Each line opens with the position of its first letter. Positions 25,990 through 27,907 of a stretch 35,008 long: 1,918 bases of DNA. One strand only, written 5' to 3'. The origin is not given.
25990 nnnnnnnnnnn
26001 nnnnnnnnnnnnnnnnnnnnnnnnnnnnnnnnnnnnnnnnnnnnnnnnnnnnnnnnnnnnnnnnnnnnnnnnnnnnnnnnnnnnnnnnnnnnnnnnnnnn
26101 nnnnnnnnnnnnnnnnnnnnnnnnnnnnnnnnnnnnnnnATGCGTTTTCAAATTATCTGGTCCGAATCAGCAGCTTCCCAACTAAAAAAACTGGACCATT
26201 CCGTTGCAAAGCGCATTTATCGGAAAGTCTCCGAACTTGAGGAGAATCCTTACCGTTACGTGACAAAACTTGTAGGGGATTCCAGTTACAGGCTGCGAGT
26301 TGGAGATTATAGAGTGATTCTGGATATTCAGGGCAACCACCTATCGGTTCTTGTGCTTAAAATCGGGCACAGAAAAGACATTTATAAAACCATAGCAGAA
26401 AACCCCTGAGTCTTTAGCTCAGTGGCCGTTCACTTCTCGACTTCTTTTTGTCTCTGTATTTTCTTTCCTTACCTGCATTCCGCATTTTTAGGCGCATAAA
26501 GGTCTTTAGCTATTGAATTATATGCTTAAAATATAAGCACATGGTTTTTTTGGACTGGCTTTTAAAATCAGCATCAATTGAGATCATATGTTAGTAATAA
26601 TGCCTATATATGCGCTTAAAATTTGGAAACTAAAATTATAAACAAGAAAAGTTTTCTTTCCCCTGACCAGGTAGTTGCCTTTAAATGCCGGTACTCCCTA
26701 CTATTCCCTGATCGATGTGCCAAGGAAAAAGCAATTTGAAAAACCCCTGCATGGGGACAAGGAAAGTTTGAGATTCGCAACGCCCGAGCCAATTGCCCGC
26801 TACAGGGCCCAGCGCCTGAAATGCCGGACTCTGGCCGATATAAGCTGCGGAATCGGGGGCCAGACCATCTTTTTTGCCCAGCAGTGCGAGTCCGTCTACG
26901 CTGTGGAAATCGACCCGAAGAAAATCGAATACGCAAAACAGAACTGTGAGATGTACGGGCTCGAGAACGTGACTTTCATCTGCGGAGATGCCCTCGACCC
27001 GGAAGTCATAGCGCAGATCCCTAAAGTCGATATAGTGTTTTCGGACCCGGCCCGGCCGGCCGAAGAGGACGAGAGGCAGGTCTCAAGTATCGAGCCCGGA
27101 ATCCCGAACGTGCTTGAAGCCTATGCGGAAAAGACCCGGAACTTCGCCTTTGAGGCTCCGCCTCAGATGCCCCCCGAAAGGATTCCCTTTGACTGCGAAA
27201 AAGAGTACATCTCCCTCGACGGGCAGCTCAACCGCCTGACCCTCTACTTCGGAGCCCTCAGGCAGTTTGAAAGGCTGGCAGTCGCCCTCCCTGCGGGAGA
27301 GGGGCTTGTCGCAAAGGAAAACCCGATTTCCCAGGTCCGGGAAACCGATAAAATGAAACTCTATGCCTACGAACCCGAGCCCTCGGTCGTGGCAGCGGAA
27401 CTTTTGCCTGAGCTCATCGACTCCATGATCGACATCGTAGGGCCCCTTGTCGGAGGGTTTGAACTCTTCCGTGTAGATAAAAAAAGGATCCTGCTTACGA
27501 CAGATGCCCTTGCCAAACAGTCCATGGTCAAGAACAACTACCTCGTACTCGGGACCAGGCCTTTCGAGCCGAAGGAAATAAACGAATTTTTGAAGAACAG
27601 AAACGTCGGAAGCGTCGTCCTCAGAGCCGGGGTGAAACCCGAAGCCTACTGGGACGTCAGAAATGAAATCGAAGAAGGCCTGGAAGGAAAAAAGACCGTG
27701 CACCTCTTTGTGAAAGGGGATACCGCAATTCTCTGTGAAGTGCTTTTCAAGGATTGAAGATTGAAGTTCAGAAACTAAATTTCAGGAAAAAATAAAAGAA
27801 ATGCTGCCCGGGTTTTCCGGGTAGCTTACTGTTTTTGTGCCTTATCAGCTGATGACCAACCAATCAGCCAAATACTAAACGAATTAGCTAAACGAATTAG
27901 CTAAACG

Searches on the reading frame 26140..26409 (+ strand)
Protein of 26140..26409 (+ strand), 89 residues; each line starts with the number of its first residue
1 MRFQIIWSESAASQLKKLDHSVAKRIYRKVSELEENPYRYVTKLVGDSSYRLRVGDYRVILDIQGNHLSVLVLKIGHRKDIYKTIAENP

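Call 3: search_protein_families(library=pfam, proteins=[window:26140-26409:+], max_evalue=0.1)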
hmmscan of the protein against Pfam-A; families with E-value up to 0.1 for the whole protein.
window:26140-26409:+ (89 aa): 2 families
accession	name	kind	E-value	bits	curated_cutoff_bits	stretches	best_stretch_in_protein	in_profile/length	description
PF05016.21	ParE_toxin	-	5.8e-13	49.7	23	1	5-82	1-89/89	ParE toxin of type II toxin-antitoxin system, parDE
PF15781.12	ParE-like_toxin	-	0.039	14.4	28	0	8-84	4-85/87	ParE-like toxin of type II bacterial toxin-antitoxin system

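Call 4: search_protein_families(library=padloc, proteins=[window:26140-26409:+], max_evalue=0.1)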
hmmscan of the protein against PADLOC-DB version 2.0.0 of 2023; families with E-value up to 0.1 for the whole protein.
window:26140-26409:+ (89 aa): 0 families

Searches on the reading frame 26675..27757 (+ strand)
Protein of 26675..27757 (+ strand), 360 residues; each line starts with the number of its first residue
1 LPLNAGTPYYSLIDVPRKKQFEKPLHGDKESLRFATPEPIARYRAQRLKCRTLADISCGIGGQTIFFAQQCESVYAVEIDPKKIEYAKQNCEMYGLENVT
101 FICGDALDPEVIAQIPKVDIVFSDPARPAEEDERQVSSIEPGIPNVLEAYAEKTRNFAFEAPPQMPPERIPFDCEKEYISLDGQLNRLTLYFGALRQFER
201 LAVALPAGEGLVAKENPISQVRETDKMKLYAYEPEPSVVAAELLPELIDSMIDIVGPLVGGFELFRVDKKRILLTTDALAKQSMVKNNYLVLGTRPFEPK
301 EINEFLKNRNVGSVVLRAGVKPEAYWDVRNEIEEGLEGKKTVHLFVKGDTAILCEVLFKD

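Call 3: search_protein_families(library=pfam, proteins=[window:26675-27757:+], max_evalue=0.1)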
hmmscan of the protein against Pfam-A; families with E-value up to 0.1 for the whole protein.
window:26675-27757:+ (360 aa): 16 families
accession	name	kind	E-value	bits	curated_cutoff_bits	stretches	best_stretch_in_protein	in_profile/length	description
PF09445.16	Methyltransf_15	-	6.6e-14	52.3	22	1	51-125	2-79/165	RNA cap guanine-N2 methyltransferase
PF13847.12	Methyltransf_31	-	4.1e-10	39.9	27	1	53-125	7-82/145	Methyltransferase domain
PF13649.12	Methyltransf_25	-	3.6e-09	37.6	27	1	55-123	3-70/97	Methyltransferase domain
PF08241.18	Methyltransf_11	-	5.9e-07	30.5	21.2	1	55-123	2-66/95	Methyltransferase domain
PF02390.23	Methyltransf_4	-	2e-06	27.8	24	1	52-125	4-83/173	Putative methyltransferase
PF02475.24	TRM5-TYW2_MTfase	-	9.3e-05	22.9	28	1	54-106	41-96/164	TRM5/TYW2 methyltransferase domain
PF05175.20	MTS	-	0.00051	20.2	23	1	50-125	32-106/170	Methyltransferase small domain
PF05958.17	tRNA_U5-meth_tr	-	0.00089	18.8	23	1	51-102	203-254/357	tRNA (Uracil-5-)-methyltransferase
PF08242.18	Methyltransf_12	-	0.0048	18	30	1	55-122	2-70/98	Methyltransferase domain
PF01189.24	Methyltr_RsmB-F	-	0.0055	16.8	27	1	53-119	12-81/199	16S rRNA methyltransferase RsmB/F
PF12847.13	Methyltransf_18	-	0.0059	17.1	27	1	49-109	14-77/151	Methyltransferase domain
PF03602.21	Cons_hypoth95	-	0.0074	16.4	24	1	68-125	61-121/182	Conserved hypothetical protein 95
PF00398.26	RrnaAD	-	0.023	14.3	24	1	51-114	32-93/263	Ribosomal RNA adenine dimethylase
PF00145.23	DNA_methylase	-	0.04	13.8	22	1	53-120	3-64/324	C-5 cytosine-specific DNA methylase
PF01269.23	Fibrillarin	-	0.047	13.3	27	1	73-130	98-154/227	Fibrillarin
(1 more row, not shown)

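Call 4: search_protein_families(library=padloc, proteins=[window:26675-27757:+], max_evalue=0.1)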
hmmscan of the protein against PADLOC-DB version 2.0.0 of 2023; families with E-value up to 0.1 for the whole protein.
window:26675-27757:+ (360 aa): 1 family
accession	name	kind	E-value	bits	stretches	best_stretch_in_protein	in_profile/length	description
PDLC04134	mad2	-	1e-21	75.4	1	48-135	287-371/492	mads_2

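Call 5: search_protein_families(library=ncbifam, proteins=[window:26675-27757:+], max_evalue=0.1)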
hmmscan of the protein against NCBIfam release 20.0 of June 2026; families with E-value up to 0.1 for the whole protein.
window:26675-27757:+ (360 aa): 40 families (the best 25 are shown)
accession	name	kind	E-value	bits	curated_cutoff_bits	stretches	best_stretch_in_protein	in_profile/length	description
TIGR00479.1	rumA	equivalog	7e-12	44.9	183.55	1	52-128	296-374/432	23S rRNA (uracil(1939)-C(5))-methyltransferase RlmD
NF011529.0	PRK14968.1-3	equivalog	2.3e-08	33.7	162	1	53-134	38-116/198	putative methyltransferase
NF001556.0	PRK00377.1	equivalog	4.7e-07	29.8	238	1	48-122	39-116/198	cobalt-precorrin-6Y C(15)-methyltransferase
TIGR02085.1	meth_trns_rumB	equivalog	5.3e-07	29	429.5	1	41-127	225-310/374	23S rRNA (uracil(747)-C(5))-methyltransferase RlmC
TIGR02469.1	CbiT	equivalog_domain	9.3e-07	29.2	78.3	1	51-122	21-93/124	precorrin-6Y C5,15-methyltransferase (decarboxylating) subunit CbiT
TIGR00091.1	TIGR00091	equivalog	1.3e-06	27.9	112.65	1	51-134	18-107/194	tRNA (guanosine(46)-N7)-methyltransferase TrmB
TIGR03534.1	RF_mod_PrmC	equivalog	1.5e-06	27.9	199.1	1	50-125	89-164/253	peptide chain release factor N(5)-glutamine methyltransferase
NF002909.0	PRK03522.2-1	equivalog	2.1e-06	27.2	553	1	47-121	230-305/374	23S rRNA (uracil(747)-C(5))-methyltransferase RlmC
NF002910.0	PRK03522.2-3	equivalog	4.9e-06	25.8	558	1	50-110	235-297/383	23S rRNA (uracil(747)-C(5))-methyltransferase RlmC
NF009639.0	PRK13168.1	equivalog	5.4e-06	25.5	458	1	53-128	304-381/446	23S rRNA (uracil(1939)-C(5))-methyltransferase RlmD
NF047730.1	tRNAMtaseTrm5b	equivalog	2.8e-05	23.4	600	1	53-121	185-251/330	tRNA (guanine(37)-N1)-methyltransferase Trm5b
TIGR00755.1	ksgA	equivalog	3.7e-05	23.2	171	1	49-114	29-92/256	16S rRNA (adenine(1518)-N(6)/adenine(1519)-N(6))-dimethyltransferase RsmA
NF005640.0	PRK07402.1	equivalog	6.9e-05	22.5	219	1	51-116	45-110/200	precorrin-6Y C5,15-methyltransferase subunit CbiT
NF047824.1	tRNAwyosineTaw2Meth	equivalog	7.1e-05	22.6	350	1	52-107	96-153/245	tRNA(Phe) (4-demethylwyosine(37)-C(7)) aminocarboxypropyltransferase Taw2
TIGR02021.1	BchM-ChlM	equivalog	8.4e-05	22.1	158.9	1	47-106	52-112/218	magnesium protoporphyrin IX methyltransferase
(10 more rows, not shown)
